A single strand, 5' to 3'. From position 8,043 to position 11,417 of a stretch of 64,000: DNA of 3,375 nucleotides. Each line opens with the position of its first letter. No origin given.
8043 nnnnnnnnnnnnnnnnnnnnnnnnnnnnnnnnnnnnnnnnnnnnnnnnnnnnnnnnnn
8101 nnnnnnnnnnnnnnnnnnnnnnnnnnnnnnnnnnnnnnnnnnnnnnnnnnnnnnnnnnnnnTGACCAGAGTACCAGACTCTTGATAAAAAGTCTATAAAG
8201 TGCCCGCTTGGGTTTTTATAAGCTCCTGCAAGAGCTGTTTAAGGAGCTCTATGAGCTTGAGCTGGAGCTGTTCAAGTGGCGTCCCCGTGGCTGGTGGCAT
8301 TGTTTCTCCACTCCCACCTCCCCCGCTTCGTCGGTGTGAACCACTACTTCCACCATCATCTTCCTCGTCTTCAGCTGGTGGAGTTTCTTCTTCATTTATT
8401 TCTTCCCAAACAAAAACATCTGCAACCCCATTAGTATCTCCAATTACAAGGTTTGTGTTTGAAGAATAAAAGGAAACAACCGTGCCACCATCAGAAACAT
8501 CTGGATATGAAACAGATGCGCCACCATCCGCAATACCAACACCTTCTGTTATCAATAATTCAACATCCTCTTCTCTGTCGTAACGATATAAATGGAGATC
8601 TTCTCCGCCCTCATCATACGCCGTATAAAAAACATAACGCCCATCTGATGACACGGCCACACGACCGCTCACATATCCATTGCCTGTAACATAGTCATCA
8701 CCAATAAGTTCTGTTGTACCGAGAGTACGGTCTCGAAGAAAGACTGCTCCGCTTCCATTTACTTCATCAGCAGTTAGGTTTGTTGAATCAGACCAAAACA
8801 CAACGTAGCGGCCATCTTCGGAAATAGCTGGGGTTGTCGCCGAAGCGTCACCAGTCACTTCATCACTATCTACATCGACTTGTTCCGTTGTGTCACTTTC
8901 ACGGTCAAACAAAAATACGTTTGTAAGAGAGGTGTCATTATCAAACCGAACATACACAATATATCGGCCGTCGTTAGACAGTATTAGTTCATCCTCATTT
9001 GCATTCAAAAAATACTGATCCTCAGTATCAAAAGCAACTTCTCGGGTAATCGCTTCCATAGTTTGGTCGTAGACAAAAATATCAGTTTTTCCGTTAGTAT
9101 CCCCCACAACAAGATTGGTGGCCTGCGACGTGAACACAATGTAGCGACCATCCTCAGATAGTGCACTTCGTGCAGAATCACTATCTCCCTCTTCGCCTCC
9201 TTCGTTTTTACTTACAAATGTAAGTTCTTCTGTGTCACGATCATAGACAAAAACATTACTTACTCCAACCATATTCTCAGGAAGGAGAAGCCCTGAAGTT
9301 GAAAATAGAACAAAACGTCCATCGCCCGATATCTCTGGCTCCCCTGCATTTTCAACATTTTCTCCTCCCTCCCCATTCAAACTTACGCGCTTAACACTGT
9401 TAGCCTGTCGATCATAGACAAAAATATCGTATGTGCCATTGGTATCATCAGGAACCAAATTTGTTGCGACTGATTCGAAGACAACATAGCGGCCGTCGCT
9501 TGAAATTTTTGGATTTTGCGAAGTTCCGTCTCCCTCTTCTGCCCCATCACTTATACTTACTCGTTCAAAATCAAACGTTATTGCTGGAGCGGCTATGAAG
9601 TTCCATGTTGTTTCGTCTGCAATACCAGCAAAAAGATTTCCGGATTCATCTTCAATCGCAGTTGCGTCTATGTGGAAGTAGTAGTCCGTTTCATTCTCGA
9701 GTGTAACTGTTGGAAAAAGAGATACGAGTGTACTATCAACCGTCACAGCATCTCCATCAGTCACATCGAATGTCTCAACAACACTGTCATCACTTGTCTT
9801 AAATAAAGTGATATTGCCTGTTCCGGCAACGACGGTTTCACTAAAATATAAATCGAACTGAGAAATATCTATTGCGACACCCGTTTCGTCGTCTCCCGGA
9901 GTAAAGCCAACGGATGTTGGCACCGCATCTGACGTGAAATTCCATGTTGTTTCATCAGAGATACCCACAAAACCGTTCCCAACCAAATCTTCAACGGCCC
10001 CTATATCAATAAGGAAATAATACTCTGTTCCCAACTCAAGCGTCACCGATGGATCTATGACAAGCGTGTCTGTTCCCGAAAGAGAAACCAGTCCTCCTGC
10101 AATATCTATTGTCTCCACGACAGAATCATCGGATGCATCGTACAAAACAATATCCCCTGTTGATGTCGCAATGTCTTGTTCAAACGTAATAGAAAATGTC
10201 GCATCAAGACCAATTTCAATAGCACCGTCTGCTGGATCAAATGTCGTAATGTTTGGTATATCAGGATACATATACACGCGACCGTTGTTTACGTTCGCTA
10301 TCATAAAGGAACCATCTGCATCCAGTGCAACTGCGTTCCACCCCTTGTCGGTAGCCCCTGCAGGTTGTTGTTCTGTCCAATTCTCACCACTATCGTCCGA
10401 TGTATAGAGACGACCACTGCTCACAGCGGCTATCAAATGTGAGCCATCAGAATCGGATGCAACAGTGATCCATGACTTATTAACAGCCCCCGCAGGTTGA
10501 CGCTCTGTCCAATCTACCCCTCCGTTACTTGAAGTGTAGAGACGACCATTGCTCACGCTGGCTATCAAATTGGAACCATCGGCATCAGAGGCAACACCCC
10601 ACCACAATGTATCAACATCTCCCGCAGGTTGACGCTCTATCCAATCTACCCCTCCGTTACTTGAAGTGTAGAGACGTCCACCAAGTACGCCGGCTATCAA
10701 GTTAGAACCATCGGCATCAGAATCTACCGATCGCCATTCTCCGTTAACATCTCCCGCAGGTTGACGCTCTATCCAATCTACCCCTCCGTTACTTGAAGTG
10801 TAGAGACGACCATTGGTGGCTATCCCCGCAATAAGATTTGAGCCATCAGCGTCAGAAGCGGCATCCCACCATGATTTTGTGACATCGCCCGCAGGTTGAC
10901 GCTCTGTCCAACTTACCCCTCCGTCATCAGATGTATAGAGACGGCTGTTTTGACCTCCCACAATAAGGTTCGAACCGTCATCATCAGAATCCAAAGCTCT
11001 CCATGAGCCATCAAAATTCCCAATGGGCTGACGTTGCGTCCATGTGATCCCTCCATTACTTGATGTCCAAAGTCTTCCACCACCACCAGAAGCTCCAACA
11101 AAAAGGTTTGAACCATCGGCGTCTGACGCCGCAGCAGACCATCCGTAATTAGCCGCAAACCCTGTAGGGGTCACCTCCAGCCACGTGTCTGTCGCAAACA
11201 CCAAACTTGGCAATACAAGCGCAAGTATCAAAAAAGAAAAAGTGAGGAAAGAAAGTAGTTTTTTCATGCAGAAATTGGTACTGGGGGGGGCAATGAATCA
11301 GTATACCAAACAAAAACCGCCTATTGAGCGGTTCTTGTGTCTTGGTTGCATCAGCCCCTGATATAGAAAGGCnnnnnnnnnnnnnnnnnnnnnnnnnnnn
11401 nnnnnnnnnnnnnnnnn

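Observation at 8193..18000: Second array (P1-P3) of the same giant-protein family; two members lack the peptidoglycan-binding domain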

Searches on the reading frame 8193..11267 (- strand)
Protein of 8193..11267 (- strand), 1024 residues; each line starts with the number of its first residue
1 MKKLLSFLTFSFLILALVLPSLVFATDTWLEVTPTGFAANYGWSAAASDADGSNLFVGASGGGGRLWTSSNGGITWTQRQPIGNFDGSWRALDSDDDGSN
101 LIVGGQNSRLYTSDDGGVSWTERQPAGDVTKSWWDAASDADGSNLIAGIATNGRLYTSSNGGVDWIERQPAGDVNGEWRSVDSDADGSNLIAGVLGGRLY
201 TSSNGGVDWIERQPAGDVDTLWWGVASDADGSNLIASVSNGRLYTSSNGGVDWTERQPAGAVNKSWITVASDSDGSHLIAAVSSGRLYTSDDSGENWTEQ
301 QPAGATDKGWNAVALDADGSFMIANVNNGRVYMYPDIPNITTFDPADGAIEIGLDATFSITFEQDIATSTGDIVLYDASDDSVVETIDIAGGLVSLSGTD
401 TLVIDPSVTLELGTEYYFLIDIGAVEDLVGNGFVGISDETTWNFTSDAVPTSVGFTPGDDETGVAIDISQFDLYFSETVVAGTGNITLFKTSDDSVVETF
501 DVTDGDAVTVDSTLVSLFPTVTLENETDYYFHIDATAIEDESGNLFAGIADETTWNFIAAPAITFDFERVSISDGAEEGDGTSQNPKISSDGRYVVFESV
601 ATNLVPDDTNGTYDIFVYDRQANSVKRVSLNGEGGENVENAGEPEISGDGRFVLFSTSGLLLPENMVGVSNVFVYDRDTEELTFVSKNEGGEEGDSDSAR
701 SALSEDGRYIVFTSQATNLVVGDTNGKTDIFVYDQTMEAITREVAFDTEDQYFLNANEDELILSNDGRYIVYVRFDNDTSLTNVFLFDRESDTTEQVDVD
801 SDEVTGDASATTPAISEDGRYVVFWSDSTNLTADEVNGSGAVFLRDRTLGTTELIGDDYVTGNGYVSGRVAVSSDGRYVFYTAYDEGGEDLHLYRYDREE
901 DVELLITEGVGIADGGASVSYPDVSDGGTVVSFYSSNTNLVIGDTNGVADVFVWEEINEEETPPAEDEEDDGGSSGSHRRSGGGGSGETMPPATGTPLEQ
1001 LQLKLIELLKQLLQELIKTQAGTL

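Call 5: search_protein_families(library=pfam, proteins=[window:8193-11267:-], max_evalue=0.01)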
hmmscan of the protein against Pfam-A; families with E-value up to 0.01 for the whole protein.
window:8193-11267:- (1024 aa): 8 families
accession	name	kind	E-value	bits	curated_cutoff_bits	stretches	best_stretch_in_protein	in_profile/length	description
PF13205.12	Big_5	-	9e-22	78.2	23.6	2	338-445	5-104/105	Bacterial Ig-like domain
PF07676.18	PD40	-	1.5e-12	47.5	20.9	0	701-732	14-38/38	WD40-like Beta Propeller Repeat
PF15902.12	Sortilin-Vps10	-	6.9e-08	32.1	33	1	65-169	2-113/446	Sortilin, neurotensin receptor 3,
PF15899.11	BNR_6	-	0.00029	21.1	27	0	287-300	1-14/14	BNR-Asp box repeat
PF14737.11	DUF4470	-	0.0018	18.8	25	0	703-744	28-66/97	Domain of unknown function (DUF4470)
PF00930.27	DPPIV_N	-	0.004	16.4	22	0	722-899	152-315/354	Dipeptidyl peptidase IV (DPP IV) N-terminal region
PF25293.1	Beta-prop_EMC1_N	-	0.0047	17.1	34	0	64-152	87-174/219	EMC1 N-terminal beta-propeller domain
PF13629.12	T2SS-T3SS_pil_N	-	0.0063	16.6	23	0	714-742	38-66/72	Pilus formation protein N terminal region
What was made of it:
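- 8193..11267 (-): P1 gene (RLY47_322, 1024 aa): signal peptide, BNR/Sortilin-type propeller, two Big_5 Ig-like domains, PD40 propeller repeats, and a C-terminal cassette that ends with a helix and has no PGBD. Pfam Big_5 78 bits, PD40 47.5 bits, Sortilin 32 bits (call 5).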

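Call 6: search_protein_families(library=ncbifam, proteins=[window:8193-11267:-], max_evalue=0.01)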
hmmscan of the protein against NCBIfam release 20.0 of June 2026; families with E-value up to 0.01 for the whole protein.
window:8193-11267:- (1024 aa): 1 family
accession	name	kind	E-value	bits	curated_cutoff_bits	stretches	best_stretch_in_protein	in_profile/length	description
NF045728.1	glycosyl_F510_1955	equivalog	1.2e-13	51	175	2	54-169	105-214/246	F510_1955 family glycosylhydrolase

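Call 16: find_homologous_proteins(query=window:8193-11267:-)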
Query window:8193-11267:- (1024 aa): 384 proteins with E <= 0.001 among 8000 candidates; the best 120 are listed.
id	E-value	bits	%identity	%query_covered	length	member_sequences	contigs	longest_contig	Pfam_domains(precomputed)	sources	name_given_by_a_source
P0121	0.0e+0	2257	100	100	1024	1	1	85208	PF13205.13,PF26550.2,PF07676.19,PF15902.13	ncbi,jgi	ncbi:MAG: hypothetical protein RLY47_322 [Candidatus Parcubacteria bacterium]|jgi:hypothetical prote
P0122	0.0e+0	1316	64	93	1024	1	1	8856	PF13205.13,PF15899.12,PF07676.19,PF15902.13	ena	-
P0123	0.0e+0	1246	52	67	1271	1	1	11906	PF26549.1,PF13205.13,PF07676.19,PF15902.13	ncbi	-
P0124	1.7e-280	952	52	93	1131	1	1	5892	PF26549.1,PF13205.13,PF26550.2,PF07676.19,PF01471.24,PF15902.13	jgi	jgi:photosystem II stability/assembly factor-like uncharacterized protein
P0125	3.4e-273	927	50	99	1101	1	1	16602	PF26549.1,PF13205.13,PF07676.19,PF02012.27,PF15902.13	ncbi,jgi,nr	ncbi:MAG: hypothetical protein QG633_162 [Patescibacteria group bacterium]|jgi:photosystem II stabil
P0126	9.1e-268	909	43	91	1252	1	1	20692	PF13205.13,PF15899.12,PF14870.13,PF07676.19,PF15902.13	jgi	jgi:photosystem II stability/assembly factor-like uncharacterized protein/6-phosphogluconolactonase 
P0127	6.0e-239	814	45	94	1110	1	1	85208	PF26549.1,PF13205.13,PF14870.13,PF26550.2,PF07676.19,PF02012.27,PF15902.13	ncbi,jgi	ncbi:MAG: hypothetical protein RLY47_356 [Candidatus Parcubacteria bacterium]|jgi:photosystem II sta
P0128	1.5e-227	776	44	94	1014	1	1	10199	PF13205.13,PF07676.19,PF15902.13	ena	-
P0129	1.6e-204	700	44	99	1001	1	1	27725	PF26549.1,PF13205.13,PF25852.1,PF14870.13,PF26550.2,PF07676.19,PF02012.27,PF15902.13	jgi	-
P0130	1.8e-190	654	43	81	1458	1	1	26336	PF26549.1,PF13205.13,PF16403.12,PF18998.7,PF26550.2,PF07676.19,PF15902.13,PF19403.6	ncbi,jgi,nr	ncbi:MAG: hypothetical protein QG633_657 [Patescibacteria group bacterium]|jgi:Tol biopolymer transp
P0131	3.7e-188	646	44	33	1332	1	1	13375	PF00404.25,PF15899.12,PF14870.13,PF00041.28,PF15902.13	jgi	-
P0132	2.3e-179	617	50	30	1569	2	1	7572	PF16974.12,PF25059.2,PF15899.12,PF00041.28,PF15902.13,PF26747.1,PF16656.12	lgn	-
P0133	1.4e-170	588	48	50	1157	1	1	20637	PF13205.13,PF15902.13,PF04234.19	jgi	jgi:photosystem II stability/assembly factor-like uncharacterized protein/methionine-rich copper-bin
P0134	7.4e-164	566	45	11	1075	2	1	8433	PF07494.18,PF17164.11,PF13205.13,PF15902.13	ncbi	-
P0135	1.4e-148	515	49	30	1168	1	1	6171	PF13859.13,PF14870.13,PF15902.13,PF13088.13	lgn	-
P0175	5.4e-104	367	45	44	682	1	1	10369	PF13205.13,PF15902.13,PF19403.6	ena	-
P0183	7.7e-101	357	43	46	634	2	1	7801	PF13205.13,PF15902.13,PF13088.13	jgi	jgi:hypothetical protein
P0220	8.3e-89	317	53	30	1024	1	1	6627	PF15902.13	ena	-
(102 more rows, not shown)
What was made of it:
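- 8193..11267 (-): 100% match to the deposited protein (call 16).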

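Call 71: search_protein_families(library=pfam, proteins=[P0183, P0175], max_evalue=0.01)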
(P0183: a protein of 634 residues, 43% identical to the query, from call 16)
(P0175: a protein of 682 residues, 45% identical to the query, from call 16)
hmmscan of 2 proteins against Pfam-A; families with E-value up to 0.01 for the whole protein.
P0183 (634 aa): 6 families
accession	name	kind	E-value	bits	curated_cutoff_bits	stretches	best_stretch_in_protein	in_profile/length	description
PF13205.12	Big_5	-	4.5e-17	63.1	23.6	1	349-461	1-105/105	Bacterial Ig-like domain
PF15902.12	Sortilin-Vps10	-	1e-13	51.3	33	3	161-281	2-125/446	Sortilin, neurotensin receptor 3,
PF13088.12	BNR_2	-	1.3e-06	28.5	31.4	1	50-237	61-243/277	BNR repeat-like domain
PF23414.1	Beta-prop_EML_2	-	5.4e-05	23.1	90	0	138-224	39-122/266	Echinoderm microtubule-associated protein second beta-propeller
PF13859.12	BNR_3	-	0.00016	21.6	27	0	101-143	184-223/308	BNR repeat-like domain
PF24807.1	WD40_CDC20-Fz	-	0.0017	18.2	200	0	252-343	29-116/292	CDC20/Fizzy WD40 domain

P0175 (682 aa): 6 families
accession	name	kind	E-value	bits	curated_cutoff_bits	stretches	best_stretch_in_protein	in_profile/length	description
PF13205.12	Big_5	-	7.8e-17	62.4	23.6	1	347-459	1-105/105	Bacterial Ig-like domain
PF15902.12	Sortilin-Vps10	-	5e-12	45.8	33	3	159-267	2-114/446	Sortilin, neurotensin receptor 3,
PF19403.5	SpaA_2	-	2.6e-08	34.8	25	1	464-543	5-96/96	Prealbumin-like fold domain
PF23414.1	Beta-prop_EML_2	-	0.00024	21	90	0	181-300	40-152/266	Echinoderm microtubule-associated protein second beta-propeller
PF13859.12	BNR_3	-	0.0011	18.8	27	0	294-311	198-213/308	BNR repeat-like domain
PF19755.4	DUF6242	-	0.0012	19.2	29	0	147-214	152-217/217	Domain of unknown function (DUF6242)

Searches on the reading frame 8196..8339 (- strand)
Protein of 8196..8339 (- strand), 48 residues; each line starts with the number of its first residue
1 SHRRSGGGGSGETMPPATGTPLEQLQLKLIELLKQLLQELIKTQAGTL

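Call 44: search_protein_representatives(alignment_id=A1)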
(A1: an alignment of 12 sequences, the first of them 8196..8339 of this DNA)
Query: 12 sequences, 44 profile positions. Proteins with E-value up to 0.001 (for the whole library): 15; up to 1e-10: 5; up to 1e-30: 0. The best 15 are listed.
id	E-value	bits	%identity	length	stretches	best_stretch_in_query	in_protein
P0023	1.1e-17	79.9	-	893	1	1-43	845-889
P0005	6.3e-17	77.5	-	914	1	1-43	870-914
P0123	4.7e-14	68.3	-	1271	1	1-44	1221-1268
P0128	1.5e-13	66.7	-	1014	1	1-43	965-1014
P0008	2.2e-12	63.0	-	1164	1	1-44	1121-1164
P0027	3.8e-10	55.8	-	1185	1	1-43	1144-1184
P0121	4.4e-09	52.4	-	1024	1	1-43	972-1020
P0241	1.1e-08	51.1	-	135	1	1-43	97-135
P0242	2.0e-08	50.4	-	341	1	1-43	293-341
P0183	2.4e-07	46.8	-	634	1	11-43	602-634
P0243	1.6e-06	44.2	-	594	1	2-43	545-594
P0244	2.5e-06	43.6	-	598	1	3-43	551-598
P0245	7.0e-06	42.2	-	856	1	1-43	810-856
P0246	1.5e-04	37.9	-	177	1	1-43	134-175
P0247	2.6e-04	37.1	-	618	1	2-43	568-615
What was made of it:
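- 8208..8276 (-): P1 terminal Leu-rich helix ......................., followed by AGTL and the stop at 8193-8195. Profile hits are always C-terminal (call 44).
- All 15 tail hits are C-terminal (call 44).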

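Call 63: find_related_loci(query=A1, collection=metagenome_contigs, flank=8000)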
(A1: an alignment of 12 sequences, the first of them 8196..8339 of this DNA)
Query A1 (48 aa) in metagenome_contigs; peptide patterns used: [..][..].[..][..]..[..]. (x = any residue, [..] = any of these).
600 stretches matched a pattern (row limit reached: there are more); 1 encode a relative of the query (tblastn E <= 1e-3); 1 distinct loci.
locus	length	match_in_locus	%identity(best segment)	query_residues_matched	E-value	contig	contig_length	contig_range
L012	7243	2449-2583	75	1-48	4e-11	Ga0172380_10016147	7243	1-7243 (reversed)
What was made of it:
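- Tried and rejected: metagenome_contigs scan with the tail alignment: saturated on a degenerate pattern and confirmed only one locus, L012 (call 63).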

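Call 71: search_protein_families(library=pfam, proteins=[P0245, P0246, P0247, P0243, P0242], max_evalue=0.01)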
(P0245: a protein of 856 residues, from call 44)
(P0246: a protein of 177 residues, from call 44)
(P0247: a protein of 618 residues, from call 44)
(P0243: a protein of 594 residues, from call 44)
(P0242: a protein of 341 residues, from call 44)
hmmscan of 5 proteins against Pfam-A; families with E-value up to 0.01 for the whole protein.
P0245 (856 aa): 1 family
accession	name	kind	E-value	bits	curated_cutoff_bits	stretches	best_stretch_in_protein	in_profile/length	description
PF16403.11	Bact_surface_Ig-like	-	8.5e-19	67.8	27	1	732-803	1-71/71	Bacterial surface protein, Ig-like domain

P0246 (177 aa): 0 families

P0247 (618 aa): 2 families
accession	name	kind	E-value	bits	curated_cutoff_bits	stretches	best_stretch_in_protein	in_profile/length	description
PF17164.10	DUF5122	-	3.5e-58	194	27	5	230-263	3-36/36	Domain of unknown function (DUF5122) beta-propeller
PF13205.12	Big_5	-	1.9e-06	29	23.6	1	28-142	5-105/105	Bacterial Ig-like domain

P0243 (594 aa): 7 families
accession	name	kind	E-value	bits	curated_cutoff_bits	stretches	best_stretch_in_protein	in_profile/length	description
PF07676.18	PD40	-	8.6e-09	35.6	20.9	0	486-503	12-29/38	WD40-like Beta Propeller Repeat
PF00930.27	DPPIV_N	-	4.4e-06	26.1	22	0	391-484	199-286/354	Dipeptidyl peptidase IV (DPP IV) N-terminal region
PF23414.1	Beta-prop_EML_2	-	0.00015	21.7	90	0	207-339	33-144/266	Echinoderm microtubule-associated protein second beta-propeller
PF10647.15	Gmad1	-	0.00052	20.4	20.5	1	172-330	28-172/251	Lipoprotein LpqB beta-propeller domain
PF00400.38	WD40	-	0.00087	20.2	27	0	271-286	12-27/39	WD domain, G-beta repeat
PF13205.12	Big_5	-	0.0035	18.5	23.6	0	37-141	7-105/105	Bacterial Ig-like domain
PF02239.22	Cytochrom_D1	-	0.0075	15.3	25.5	0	172-232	41-95/368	Cytochrome D1 heme domain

P0242 (341 aa): 2 families
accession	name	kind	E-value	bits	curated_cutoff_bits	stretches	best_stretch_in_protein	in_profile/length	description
PF19403.5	SpaA_2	-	1.8e-08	35.3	25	1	113-185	5-89/96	Prealbumin-like fold domain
PF07676.18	PD40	-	1.1e-06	28.8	20.9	1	68-107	7-38/38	WD40-like Beta Propeller Repeat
